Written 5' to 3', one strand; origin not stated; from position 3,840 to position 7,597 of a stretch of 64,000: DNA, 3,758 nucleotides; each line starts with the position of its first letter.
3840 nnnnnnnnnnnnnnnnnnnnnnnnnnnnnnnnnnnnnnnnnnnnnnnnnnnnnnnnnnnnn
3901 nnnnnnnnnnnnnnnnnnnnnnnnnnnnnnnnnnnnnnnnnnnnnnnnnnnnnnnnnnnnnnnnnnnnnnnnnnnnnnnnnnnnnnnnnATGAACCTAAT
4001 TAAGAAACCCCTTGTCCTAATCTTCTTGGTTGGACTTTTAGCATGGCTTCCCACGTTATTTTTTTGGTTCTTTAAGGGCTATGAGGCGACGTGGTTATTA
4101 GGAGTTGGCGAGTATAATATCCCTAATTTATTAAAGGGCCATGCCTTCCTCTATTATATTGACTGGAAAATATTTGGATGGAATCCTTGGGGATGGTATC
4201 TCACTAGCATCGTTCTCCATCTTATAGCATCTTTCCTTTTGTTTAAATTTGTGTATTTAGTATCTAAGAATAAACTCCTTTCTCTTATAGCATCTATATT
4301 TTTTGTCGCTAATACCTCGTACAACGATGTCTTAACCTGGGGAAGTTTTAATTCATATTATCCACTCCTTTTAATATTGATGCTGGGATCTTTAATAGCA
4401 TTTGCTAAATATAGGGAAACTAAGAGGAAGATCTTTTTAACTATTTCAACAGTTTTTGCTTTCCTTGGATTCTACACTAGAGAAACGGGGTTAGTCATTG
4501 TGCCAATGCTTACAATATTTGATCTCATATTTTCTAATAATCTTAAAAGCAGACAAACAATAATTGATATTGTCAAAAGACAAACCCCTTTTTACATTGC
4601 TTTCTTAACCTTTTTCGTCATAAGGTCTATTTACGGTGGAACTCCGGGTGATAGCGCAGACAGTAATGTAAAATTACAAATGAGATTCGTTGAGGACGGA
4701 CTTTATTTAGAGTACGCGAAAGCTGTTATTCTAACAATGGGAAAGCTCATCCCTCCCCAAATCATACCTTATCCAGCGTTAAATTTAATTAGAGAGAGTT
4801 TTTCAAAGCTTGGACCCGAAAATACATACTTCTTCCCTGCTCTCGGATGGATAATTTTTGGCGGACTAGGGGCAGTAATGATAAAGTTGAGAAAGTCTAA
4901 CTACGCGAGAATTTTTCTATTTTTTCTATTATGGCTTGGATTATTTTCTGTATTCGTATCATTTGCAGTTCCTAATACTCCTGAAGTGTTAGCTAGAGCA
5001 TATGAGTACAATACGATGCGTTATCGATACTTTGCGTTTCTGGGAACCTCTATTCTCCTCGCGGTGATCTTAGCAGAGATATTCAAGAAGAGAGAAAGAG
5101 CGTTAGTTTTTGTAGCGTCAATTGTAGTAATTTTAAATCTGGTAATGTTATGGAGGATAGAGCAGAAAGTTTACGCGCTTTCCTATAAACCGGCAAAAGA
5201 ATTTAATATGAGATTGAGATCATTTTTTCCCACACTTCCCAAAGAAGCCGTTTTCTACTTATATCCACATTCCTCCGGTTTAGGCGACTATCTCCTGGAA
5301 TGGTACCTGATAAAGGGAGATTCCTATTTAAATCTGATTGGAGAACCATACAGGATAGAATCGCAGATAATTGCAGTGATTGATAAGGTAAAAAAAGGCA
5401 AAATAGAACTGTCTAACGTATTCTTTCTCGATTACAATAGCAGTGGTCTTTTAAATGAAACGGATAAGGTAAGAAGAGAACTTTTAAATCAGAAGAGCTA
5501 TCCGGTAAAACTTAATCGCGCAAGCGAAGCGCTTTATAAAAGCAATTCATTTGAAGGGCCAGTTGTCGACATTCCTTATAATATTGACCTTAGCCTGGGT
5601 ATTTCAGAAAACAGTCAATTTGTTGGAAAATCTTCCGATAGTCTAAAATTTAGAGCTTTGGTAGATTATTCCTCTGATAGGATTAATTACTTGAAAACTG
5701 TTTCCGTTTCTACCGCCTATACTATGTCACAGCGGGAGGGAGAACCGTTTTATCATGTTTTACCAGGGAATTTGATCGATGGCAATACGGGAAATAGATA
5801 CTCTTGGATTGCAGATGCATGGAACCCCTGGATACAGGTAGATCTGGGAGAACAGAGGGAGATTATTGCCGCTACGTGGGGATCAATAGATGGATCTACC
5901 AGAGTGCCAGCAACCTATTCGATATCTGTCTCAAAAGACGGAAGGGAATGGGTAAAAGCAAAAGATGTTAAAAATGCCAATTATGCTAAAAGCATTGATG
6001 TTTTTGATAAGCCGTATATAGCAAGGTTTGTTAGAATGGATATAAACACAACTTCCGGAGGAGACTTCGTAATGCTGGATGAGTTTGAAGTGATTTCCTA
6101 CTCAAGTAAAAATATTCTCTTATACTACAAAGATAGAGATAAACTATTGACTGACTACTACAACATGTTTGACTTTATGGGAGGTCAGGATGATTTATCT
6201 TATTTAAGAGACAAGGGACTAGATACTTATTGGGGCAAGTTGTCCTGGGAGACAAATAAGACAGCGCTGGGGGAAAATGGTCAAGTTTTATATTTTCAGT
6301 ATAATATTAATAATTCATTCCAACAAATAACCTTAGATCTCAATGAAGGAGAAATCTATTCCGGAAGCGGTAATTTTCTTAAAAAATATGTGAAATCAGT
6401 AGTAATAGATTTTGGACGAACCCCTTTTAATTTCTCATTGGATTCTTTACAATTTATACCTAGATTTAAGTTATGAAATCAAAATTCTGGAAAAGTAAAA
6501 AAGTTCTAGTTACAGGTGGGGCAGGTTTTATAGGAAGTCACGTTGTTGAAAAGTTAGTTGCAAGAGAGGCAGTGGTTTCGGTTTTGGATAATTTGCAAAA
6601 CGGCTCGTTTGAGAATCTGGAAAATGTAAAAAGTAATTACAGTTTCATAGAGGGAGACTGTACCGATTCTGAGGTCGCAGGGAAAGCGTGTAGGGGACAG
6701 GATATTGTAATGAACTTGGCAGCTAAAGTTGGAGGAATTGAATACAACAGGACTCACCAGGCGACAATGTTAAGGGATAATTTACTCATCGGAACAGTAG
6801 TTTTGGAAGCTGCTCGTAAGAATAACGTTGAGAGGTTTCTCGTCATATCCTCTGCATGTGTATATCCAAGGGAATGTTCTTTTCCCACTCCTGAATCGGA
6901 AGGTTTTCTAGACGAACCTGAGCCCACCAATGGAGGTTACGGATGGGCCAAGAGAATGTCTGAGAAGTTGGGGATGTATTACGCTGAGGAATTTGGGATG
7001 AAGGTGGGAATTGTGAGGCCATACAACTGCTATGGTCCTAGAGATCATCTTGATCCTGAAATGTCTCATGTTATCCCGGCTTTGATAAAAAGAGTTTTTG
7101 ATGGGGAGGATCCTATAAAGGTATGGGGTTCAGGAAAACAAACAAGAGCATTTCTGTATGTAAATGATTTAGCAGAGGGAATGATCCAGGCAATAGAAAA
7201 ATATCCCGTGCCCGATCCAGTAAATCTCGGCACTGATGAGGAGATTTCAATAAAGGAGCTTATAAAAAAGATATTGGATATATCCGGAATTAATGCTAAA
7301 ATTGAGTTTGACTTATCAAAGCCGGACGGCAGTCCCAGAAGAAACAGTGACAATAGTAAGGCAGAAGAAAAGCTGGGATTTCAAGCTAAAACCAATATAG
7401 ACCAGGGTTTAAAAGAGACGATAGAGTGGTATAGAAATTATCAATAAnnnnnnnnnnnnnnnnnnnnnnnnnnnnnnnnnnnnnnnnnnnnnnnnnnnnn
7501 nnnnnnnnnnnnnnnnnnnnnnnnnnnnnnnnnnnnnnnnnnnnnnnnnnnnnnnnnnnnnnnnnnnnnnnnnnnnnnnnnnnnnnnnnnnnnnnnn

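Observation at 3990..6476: GT-C membrane glycosyltransferase fused to a discoidin (F5/8 type C) carbohydrate-binding domain, first of two paralogs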

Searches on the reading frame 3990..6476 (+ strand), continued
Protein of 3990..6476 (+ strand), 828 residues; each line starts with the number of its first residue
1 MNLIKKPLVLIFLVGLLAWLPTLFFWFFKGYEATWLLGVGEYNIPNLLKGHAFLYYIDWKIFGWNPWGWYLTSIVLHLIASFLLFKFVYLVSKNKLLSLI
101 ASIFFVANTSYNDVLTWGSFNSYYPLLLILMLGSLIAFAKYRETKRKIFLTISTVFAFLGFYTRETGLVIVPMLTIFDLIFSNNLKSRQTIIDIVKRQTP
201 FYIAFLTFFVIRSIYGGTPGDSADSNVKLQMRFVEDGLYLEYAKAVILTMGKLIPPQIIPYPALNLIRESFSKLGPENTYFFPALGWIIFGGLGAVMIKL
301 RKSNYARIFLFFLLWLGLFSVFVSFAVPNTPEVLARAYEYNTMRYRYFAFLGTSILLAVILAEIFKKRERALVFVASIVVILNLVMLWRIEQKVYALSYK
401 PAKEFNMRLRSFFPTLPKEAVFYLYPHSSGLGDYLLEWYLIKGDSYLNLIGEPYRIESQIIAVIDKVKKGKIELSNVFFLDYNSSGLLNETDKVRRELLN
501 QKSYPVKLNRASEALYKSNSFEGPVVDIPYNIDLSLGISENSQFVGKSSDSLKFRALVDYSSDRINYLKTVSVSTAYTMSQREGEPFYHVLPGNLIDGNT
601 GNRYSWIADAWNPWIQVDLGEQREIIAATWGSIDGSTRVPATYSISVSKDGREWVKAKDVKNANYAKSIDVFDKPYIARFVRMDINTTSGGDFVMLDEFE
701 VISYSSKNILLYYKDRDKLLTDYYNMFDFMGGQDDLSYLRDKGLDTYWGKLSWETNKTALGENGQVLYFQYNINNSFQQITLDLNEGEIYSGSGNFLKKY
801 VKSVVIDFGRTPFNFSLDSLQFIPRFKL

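Call 27: fold_search(model_id=the predicted structure, library=pdb)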
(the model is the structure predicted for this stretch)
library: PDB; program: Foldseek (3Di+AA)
matches with E <= 10: 989; with E <= 0.001: 219
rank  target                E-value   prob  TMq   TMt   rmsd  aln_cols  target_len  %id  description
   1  7nsn_A                2.2e-07  1.00  0.16  0.10  15.6       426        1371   11  Multi-domain GH92 alpha-1,2-mannosidase from Neobacillus novalis: mannoimidazole complex (released 2022-09-21)
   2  6w98_A                4.7e-07  1.00  0.25  0.18  27.4      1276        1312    8  Single-Particle Cryo-EM Structure of Arabinofuranosyltransferase AftD from Mycobacteria (released 2020-05-13)
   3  4a42_B                7.2e-07  1.00  0.13  0.78   3.0       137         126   25  CpGH89CBM32-6 produced by Clostridium perfringens (released 2012-04-04)
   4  4a41                  2.1e-06  1.00  0.15  0.78   3.0       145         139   18  CpGH89CBM32-5, from Clostridium perfringens, in complex with galactose (released 2012-04-04)
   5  6mf0_A                2.5e-06  1.00  0.16  0.11  14.8       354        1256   13  Crystal Structure Determination of Human/Porcine Chimera Coagulation Factor VIII (released 2019-09-11)
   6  4zxe_C                2.8e-06  1.00  0.14  0.77   1.9       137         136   18  X-ray crystal structure of chitosan-binding module 1 derived from chitosanase/glucanase from Paenibacillus sp. IK-5. (released 2016-04-13)
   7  4a42_A                2.9e-06  1.00  0.13  0.77   3.1       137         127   25  CpGH89CBM32-6 produced by Clostridium perfringens (released 2012-04-04)
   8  4zxe_A                3.0e-06  1.00  0.14  0.81   2.0       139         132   17  X-ray crystal structure of chitosan-binding module 1 derived from chitosanase/glucanase from Paenibacillus sp. IK-5. (released 2016-04-13)
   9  4a44                  3.6e-06  1.00  0.15  0.79   2.8       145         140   18  CpGH89CBM32-5, from Clostridium perfringens, in complex with the Tn Antigen (released 2012-04-04)
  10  6wby                  4.6e-06  1.00  0.27  0.19  18.6       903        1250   10  Single-Particle Cryo-EM Structure of Arabinofuranosyltransferase AftD from Mycobacteria, Mutant R1389S Class 2 (released 2020-05-13)
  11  2qqm_A                5.5e-06  1.00  0.14  0.25  21.4       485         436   15  Crystal Structure of the a2b1b2 Domains from Human Neuropilin-1 (released 2007-11-20)
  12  4zy9_A                6.6e-06  1.00  0.14  0.80   2.1       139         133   18  X-ray crystal structure of selenomethionine-labelled V110M mutant of chitosan-binding module 1 derived from chitosanas (released 2016-04-13)
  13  2xqx_B                6.8e-06  1.00  0.14  0.72   2.9       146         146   13  Structure of the family 32 carbohydrate-binding module from Streptococcus pneumoniae EndoD (released 2010-11-03)
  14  4oyu_B                7.5e-06  1.00  0.14  0.58   3.7       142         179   10  Crystal structure of the N-terminal domains of muskelin (released 2015-02-11)
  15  2v72                  1.1e-05  1.00  0.14  0.76   2.6       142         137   18  The structure of the family 32 CBM from C. perfringens NanJ in complex with galactose (released 2007-08-21)
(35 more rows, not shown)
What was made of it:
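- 5760..6086 (+): F5/8 type C (discoidin, CBM32-like) domain, residues 591-699. Foldseek matches solved CBM32 modules at TMt 0.77-0.81 (call 27).
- On F5/8 type C (discoidin) / CBM32: Foldseek matches CBM32 modules at TMt 0.77-0.81 and rmsd 1.9-3.0 A (call 27).
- On AftD-type arabinofuranosyltransferases: The full-length model matches 6w98 at TMq 0.25 (call 27).
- Checked: Foldseek places it on solved CBM32 modules (4a42, 4zxe, 4a41) at target TM-score 0.77-0.81 and rmsd 1.9-3.0 A (call 27).
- AftD (6w98) appears among the hits of the full-length model (E 4.7e-7, call 27).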

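Call 28: search_solved_structures(query=A1, max_evalue=10)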
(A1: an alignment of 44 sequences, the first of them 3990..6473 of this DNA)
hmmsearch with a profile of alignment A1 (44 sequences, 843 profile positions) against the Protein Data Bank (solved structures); distinct sequences matched with E-value up to 10: 88 (the best 60 are shown).
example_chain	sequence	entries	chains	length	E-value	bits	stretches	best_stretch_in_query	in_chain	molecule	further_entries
8c5g_A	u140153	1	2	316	2.8e-10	42.3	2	623-705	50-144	Neuropilin-1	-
9s56_A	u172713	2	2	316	2.8e-10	42.3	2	623-705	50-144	Neuropilin-1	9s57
2qqi_A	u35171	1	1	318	2.8e-10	42.3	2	623-705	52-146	Neuropilin-1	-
9eou_A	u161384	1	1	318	2.8e-10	42.3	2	623-705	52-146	Neuropilin-1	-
2jd9_A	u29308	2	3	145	2.9e-10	42.3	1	604-715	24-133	YECBM32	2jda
2qqm_A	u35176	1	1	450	9.1e-10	40.6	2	623-705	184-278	Neuropilin-1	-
4a42_A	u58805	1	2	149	1.5e-08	36.6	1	607-701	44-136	ALPHA-N-ACETYLGLUCOSAMINIDASE FAMILY PROTEIN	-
2l9l_A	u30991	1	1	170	2.2e-08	36.1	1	612-697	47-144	Lactadherin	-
2orx_A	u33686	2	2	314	2.4e-08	35.9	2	623-704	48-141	Neuropilin-1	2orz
7m0r_E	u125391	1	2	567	3.2e-08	35.5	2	623-700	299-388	Neuropilin-1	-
4gz9_A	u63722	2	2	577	3.3e-08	35.4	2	623-700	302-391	Neuropilin-1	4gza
7kxy_B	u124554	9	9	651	3.9e-08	35.2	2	615-698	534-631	Coagulation factor Va | Activated Factor V (FVa) light chain | Coagulation factor V light chain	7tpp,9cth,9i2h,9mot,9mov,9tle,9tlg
10ri_E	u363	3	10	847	9.6e-08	33.9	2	623-700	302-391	Neuropilin-1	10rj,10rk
3f2z_A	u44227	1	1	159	1.3e-07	33.5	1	593-715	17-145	uncharacterized protein BF3579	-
7wdt_A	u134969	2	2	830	2.1e-07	32.8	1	606-710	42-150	Beta-N-acetylhexosaminidase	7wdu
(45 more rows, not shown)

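Call 48: find_related_loci(query=A1, collection=genome_contigs, flank=8000)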
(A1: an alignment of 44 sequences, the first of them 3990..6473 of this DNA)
Query A1 (828 aa) in genome_contigs; peptide patterns used: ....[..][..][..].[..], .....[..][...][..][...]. (x = any residue, [..] = any of these).
40 stretches matched a pattern; 13 encode a relative of the query (tblastn E <= 1e-3); 13 distinct loci.
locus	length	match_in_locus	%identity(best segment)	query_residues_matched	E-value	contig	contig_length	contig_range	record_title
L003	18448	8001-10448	55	18-828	0e+0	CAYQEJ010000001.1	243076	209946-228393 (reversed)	MAG TPA_asm: uncultured Gammaproteobacteria bacterium isolate SRP278252_co2_88 genome assembly, contig: NODE_35_length_2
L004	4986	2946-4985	62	6-689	0e+0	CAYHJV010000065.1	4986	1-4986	MAG TPA_asm: Candidatus Woesearchaeota archaeon isolate ERP119705_co13_522 genome assembly, contig: NODE_21452_length_49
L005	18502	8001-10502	46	9-828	0e+0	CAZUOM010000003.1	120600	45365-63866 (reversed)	MAG TPA_asm: uncultured Gammaproteobacteria bacterium isolate binchicken_co341_72 genome assembly, contig: NODE_7_length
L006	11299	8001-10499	46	7-825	0e+0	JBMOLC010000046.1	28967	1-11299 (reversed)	MAG: Patescibacteria group bacterium isolate Betzabe_MAG014 MAG014_46, whole genome shotgun sequence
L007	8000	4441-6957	44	3-826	0e+0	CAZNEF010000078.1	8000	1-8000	MAG TPA_asm: uncultured Candidatus Saccharibacteria bacterium isolate binchicken_co203_88 genome assembly, contig: k141_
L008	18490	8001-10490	58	1-828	0e+0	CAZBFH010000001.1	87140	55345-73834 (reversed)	MAG TPA_asm: uncultured Gammaproteobacteria bacterium isolate SRP342105_co2_162 genome assembly, contig: NODE_222_length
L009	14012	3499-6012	40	6-828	0e+0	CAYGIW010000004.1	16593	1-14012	MAG TPA_asm: uncultured Candidatus Saccharibacteria bacterium isolate ERP113451_co1_95 genome assembly, contig: NODE_403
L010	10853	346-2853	40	8-828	0e+0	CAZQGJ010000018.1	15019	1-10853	MAG TPA_asm: uncultured Candidatus Saccharibacteria bacterium isolate SRP178908_co1_28 genome assembly, contig: NODE_265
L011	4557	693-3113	34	8-828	3e-136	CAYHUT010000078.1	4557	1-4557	MAG TPA_asm: Candidatus Woesearchaeota archaeon isolate ERP119705_co15_514 genome assembly, contig: NODE_26207_length_45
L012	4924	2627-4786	36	8-721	2e-133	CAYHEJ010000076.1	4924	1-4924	MAG TPA_asm: uncultured Gammaproteobacteria bacterium isolate ERP119705_co10_156 genome assembly, contig: NODE_13254_len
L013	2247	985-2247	31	11-405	7e-57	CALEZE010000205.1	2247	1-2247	MAG TPA_asm: uncultured bacterium isolate SRR7515931_bin.142_CONCOCT_v1.1_MAG genome assembly, contig: ERZ869938.31581,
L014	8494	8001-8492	60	18-181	5e-54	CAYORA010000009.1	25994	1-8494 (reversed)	MAG TPA_asm: uncultured Gammaproteobacteria bacterium isolate SRP170004_co1_164 genome assembly, contig: NODE_2787_lengt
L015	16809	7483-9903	34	8-828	2e-136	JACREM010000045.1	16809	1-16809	MAG: Candidatus Gottesmanbacteria bacterium isolate NC_groundwater_1699_Pr3_B-0.1um_43_117 SR-2_scaffold_141_1536981, wh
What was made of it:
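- Tried and rejected: Several genome-collection records call related contigs 'Gammaproteobacteria' or 'Woesearchaeota' (call 48).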

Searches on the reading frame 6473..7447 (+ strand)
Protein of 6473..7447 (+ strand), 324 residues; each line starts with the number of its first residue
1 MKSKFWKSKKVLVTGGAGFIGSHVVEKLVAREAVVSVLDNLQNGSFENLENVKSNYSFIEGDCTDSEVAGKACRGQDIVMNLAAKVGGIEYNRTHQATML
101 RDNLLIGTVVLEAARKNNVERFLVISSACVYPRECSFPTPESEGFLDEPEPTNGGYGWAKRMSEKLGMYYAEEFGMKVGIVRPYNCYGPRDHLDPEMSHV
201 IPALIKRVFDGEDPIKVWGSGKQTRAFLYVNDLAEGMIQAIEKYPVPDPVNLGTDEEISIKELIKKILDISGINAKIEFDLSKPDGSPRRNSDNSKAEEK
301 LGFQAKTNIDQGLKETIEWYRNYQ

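Call 8: search_protein_families(library=pfam, proteins=[window:6473-7447:+], max_evalue=0.01)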
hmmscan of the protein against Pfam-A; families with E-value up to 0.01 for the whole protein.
window:6473-7447:+ (324 aa): 10 families
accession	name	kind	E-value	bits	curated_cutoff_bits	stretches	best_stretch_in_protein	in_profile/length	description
PF01370.27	Epimerase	-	2.2e-60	204.5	20.9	1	11-253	1-240/240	NAD dependent epimerase/dehydratase family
PF16363.11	GDP_Man_Dehyd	-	9.2e-40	137.5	27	1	12-316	1-332/332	GDP-mannose 4,6 dehydratase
PF01073.25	3Beta_HSD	-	2.5e-16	60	22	1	12-243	1-231/280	3-beta hydroxysteroid dehydrogenase/isomerase family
PF13460.12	NAD_binding_10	-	1e-12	48.8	27.2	1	15-134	1-106/184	NAD(P)H-binding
PF02719.21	Polysacc_synt_2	-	1e-10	41.7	20.2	1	11-127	1-128/293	Polysaccharide biosynthesis protein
PF07993.18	NAD_binding_4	-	1.2e-10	41.4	20.1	1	13-188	1-209/258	Male sterility protein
PF05368.20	NmrA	-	2.1e-05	24.7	27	1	8-123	2-103/298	NmrA-like family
PF00106.31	adh_short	-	0.00043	20.2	26.6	1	9-71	1-66/195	short chain dehydrogenase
PF03435.24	Sacchrp_dh_NADP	-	0.0014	19.4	25.1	1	16-86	5-79/129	Saccharopine dehydrogenase NADP binding domain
PF04321.23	RmlD_sub_bind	-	0.0023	17.5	27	1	10-188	2-153/287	RmlD substrate binding domain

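Call 36: search_protein_families(library=ncbifam, proteins=[window:6473-7447:+], max_evalue=0.001)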
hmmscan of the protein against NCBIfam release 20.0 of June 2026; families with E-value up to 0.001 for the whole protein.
window:6473-7447:+ (324 aa): 37 families (the best 25 are shown)
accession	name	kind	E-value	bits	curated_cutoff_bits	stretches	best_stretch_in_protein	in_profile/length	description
NF047922.1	GDPFucSynFcl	equivalog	3.6e-64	217.1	500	1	8-322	2-303/308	GDP-L-fucose synthase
TIGR01181.1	dTDP_gluc_dehyt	equivalog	3.4e-43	147.9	365.1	1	10-322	1-313/321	dTDP-glucose 4,6-dehydratase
TIGR04180.1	EDH_00030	hypoth_equivalog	1.8e-42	145.4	475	1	11-307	1-296/297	NAD-dependent 4,6-dehydratase LegB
TIGR01179.1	galE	equivalog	4.4e-38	131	262.3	1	10-322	1-327/332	UDP-glucose 4-epimerase GalE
TIGR03466.1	HpnA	hypoth_equivalog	1.3e-25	90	367.65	1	10-275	2-250/327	hopanoid-associated sugar epimerase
TIGR02197.1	heptose_epim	equivalog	1.2e-24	87.1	274.6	1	11-321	1-314/316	ADP-glyceromanno-heptose 6-epimerase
NF007490.0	PRK10084.1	subfamily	1.7e-23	83.2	649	1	10-322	2-336/361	dTDP-glucose 4,6-dehydratase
NF007582.0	PRK10217.1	equivalog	7.9e-19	67.9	698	1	9-321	2-332/355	dTDP-glucose 4,6-dehydratase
NF011728.1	PRK15181.1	equivalog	1e-18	67.5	760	1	8-321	15-338/348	Vi polysaccharide biosynthesis UDP-N-acetylglucosaminuronic acid C-4 epimerase TviC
NF007956.0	PRK10675.1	subfamily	8.8e-18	64.5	394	1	10-320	2-329/338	UDP-glucose 4-epimerase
NF042422.1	oxyalk_red_OleD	equivalog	1.1e-16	61.1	580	1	10-244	2-218/329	2-alkyl-3-oxoalkanoate reductase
NF008360.0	PRK11150.1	equivalog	8e-16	58.1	452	1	11-271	2-254/310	ADP-glyceromanno-heptose 6-epimerase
NF005998.1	PRK08125.1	equivalog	2.8e-15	55.8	777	1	6-270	313-584/649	bifunctional UDP-4-amino-4-deoxy-L-arabinose formyltransferase/UDP-glucuronic acid oxidase ArnA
NF008872.0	PRK11908.1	equivalog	2.9e-15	56.2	294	1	9-270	2-270/349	bifunctional UDP-4-keto-pentose/UDP-xylose synthase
NF042423.1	oxyalk_red_Shew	equivalog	3.8e-15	55.8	580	1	7-272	7-258/331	2-alkyl-3-oxoalkanoate reductase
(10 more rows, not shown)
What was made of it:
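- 6473..7447 (+): SDR resembling GDP-fucose synthase (324 aa). In this window it lies between GT-C1 and the methyltransferase. In other loci its ortholog (70-75% identity) lies upstream. NCBIfam NF047922 scores E 3.6e-64, below its cut-off (call 36).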
